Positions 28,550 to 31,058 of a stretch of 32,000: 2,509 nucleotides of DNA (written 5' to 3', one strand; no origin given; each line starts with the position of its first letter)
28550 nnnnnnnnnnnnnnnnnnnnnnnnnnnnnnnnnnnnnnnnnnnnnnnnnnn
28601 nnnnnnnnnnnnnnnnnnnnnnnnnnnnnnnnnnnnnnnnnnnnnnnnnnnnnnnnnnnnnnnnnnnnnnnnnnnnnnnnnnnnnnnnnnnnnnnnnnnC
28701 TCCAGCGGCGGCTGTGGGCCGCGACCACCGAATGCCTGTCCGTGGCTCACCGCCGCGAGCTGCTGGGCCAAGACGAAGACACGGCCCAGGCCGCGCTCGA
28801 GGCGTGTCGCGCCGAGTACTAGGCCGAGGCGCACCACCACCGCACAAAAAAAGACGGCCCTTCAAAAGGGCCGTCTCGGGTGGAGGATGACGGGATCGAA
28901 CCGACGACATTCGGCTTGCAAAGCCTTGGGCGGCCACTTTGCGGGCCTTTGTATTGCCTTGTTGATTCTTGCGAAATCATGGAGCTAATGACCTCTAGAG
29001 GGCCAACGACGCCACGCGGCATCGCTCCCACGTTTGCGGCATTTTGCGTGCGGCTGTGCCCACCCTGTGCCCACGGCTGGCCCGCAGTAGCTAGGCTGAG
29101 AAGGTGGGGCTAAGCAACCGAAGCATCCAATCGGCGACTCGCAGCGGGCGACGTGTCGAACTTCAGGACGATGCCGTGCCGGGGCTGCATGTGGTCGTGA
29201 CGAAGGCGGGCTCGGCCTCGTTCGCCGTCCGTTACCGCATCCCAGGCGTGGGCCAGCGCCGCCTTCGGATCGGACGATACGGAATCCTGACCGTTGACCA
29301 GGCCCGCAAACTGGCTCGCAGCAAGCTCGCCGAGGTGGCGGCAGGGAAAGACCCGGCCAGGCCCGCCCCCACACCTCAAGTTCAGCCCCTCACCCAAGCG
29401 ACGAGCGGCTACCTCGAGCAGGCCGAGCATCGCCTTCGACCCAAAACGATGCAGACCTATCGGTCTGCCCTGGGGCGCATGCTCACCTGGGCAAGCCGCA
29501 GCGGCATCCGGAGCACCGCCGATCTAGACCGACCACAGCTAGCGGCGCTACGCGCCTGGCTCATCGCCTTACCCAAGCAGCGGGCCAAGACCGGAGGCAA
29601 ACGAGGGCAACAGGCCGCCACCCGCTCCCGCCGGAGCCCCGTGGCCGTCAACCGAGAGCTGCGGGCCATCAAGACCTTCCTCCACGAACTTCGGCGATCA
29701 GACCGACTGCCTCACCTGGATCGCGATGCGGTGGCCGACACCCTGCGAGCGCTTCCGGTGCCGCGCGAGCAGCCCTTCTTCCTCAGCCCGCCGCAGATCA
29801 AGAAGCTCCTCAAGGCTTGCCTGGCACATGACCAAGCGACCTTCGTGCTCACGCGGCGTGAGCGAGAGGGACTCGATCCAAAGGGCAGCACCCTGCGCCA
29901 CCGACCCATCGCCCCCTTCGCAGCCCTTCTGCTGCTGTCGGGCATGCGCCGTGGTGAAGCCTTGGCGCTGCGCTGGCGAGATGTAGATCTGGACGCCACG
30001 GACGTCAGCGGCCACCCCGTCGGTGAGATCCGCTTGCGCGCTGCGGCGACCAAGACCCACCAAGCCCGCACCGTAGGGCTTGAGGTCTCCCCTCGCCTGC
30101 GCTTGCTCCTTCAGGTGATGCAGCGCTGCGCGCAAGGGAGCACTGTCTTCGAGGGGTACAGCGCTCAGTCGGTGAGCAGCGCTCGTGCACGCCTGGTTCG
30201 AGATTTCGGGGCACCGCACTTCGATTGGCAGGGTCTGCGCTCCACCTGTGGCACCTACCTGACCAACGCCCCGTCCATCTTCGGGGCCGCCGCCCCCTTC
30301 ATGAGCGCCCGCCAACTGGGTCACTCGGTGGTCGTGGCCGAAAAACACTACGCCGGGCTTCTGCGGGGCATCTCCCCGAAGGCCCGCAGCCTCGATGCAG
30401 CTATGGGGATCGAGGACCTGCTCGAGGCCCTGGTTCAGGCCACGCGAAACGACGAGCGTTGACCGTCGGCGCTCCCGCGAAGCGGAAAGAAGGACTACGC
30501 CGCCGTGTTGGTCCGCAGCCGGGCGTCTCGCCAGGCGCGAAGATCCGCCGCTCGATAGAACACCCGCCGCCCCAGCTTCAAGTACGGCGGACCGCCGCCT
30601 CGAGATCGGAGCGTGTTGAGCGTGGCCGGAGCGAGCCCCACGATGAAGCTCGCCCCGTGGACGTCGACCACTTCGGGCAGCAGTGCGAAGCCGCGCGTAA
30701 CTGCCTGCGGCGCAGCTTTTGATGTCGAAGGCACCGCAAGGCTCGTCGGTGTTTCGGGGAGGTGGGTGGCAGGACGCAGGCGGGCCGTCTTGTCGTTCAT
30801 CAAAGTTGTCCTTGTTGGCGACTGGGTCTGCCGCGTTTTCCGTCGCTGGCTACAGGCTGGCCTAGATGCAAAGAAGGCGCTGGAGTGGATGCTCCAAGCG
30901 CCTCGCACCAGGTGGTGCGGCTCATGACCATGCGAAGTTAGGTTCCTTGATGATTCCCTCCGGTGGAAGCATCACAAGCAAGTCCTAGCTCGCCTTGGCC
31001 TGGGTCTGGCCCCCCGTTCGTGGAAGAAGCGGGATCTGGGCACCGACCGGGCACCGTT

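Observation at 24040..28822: Second kinase/ECF-sigma pair, with a macro-domain gene directly downstream of the sigma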

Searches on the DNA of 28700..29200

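Call 61: search_rna_families(source=window, start=28700, end=29200, threshold=evalue, max_evalue=1, show_alignments=2)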
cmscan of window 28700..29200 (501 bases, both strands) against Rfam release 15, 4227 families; matches with E-value up to 1: 2.
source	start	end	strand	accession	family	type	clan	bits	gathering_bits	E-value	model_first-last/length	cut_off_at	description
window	28843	28910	-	RF02230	sX11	Gene; sRNA;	-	19.1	70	0.25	1-138/138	no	Proteobacterial sRNA sX11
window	28838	28909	-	RF00519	suhB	Gene; sRNA;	CL00108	16.1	41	0.93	1-77/77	no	Makes More Granules Regulator RNA (mmgR)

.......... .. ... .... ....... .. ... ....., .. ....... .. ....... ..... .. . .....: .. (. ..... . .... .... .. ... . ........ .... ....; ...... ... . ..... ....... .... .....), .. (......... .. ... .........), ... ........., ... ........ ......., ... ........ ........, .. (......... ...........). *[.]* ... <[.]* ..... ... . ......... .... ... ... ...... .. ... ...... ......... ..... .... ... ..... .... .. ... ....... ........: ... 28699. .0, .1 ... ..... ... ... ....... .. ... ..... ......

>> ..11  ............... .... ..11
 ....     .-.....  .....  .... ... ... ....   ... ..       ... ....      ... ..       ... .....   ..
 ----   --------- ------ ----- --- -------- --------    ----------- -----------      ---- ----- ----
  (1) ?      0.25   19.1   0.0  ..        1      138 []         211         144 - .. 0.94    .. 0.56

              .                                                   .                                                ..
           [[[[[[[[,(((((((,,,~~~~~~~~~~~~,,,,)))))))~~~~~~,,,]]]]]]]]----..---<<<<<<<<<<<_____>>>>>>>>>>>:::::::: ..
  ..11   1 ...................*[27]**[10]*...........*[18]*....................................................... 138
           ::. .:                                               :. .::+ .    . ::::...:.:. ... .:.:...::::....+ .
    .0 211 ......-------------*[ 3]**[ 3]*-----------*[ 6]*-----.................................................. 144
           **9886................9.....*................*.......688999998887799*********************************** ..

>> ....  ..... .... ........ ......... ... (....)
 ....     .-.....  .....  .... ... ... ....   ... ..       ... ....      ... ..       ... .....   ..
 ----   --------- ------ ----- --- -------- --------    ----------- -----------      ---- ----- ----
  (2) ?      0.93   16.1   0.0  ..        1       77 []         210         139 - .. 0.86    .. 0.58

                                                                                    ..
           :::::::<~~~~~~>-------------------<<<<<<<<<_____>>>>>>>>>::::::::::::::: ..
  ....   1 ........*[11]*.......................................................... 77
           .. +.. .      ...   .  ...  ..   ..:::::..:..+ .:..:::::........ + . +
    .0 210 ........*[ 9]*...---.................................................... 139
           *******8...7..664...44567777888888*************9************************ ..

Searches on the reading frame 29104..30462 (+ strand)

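Call 5: search_protein_families(library=pfam, proteins=[window:29104-30462:+], max_evalue=0.01)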
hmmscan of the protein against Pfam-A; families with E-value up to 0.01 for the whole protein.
window:29104-30462:+ (452 aa): 3 families
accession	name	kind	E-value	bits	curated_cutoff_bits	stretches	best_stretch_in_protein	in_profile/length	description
PF13356.12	Arm-DNA-bind_3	-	1e-13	51.6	27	1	3-85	1-77/83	Arm DNA-binding domain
PF00589.27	Phage_integrase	-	3.1e-06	27.5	27.1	1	272-389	27-143/172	Phage integrase family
PF02899.23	Phage_int_SAM_1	-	6.1e-05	23.7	22.3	1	107-154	10-56/83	Phage integrase, N-terminal SAM-like domain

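Call 6: search_protein_families(library=ncbifam, proteins=[window:29104-30462:+], max_evalue=0.01)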
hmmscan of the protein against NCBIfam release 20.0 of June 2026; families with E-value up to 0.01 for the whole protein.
window:29104-30462:+ (452 aa): 5 families
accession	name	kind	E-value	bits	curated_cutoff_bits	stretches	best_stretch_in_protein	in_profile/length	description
NF002331.0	PRK01287.1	subfamily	6.1e-07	28.7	371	1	88-297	18-192/365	site-specific tyrosine recombinase XerC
TIGR02224.1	recomb_XerC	equivalog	3.5e-05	23.3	335.15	1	107-298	9-159/295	tyrosine recombinase XerC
NF040815.2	recomb_XerA_Arch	equivalog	8.3e-05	22.3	220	1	112-299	13-144/263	site-specific tyrosine recombinase/integron integrase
TIGR02225.1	recomb_XerD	equivalog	0.0001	21.7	329.6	1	106-299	8-156/290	site-specific tyrosine recombinase XerD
NF003462.0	PRK05084.1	equivalog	0.002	16.9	267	0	272-300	200-228/360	tyrosine recombinase XerS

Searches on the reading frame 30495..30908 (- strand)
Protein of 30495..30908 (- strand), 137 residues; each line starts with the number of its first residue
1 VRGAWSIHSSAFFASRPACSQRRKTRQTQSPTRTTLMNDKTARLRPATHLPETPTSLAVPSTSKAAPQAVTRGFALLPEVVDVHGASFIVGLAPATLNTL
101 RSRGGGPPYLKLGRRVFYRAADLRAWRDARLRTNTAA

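Call 50: search_protein_families(library=pfam, proteins=[window:30495-30908:-], max_evalue=0.001)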
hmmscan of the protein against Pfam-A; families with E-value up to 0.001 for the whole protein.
window:30495-30908:- (137 aa): 1 family
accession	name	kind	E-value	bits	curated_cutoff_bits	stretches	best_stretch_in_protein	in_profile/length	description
PF12728.13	HTH_17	-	2.2e-05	25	27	1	90-129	11-49/51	Helix-turn-helix domain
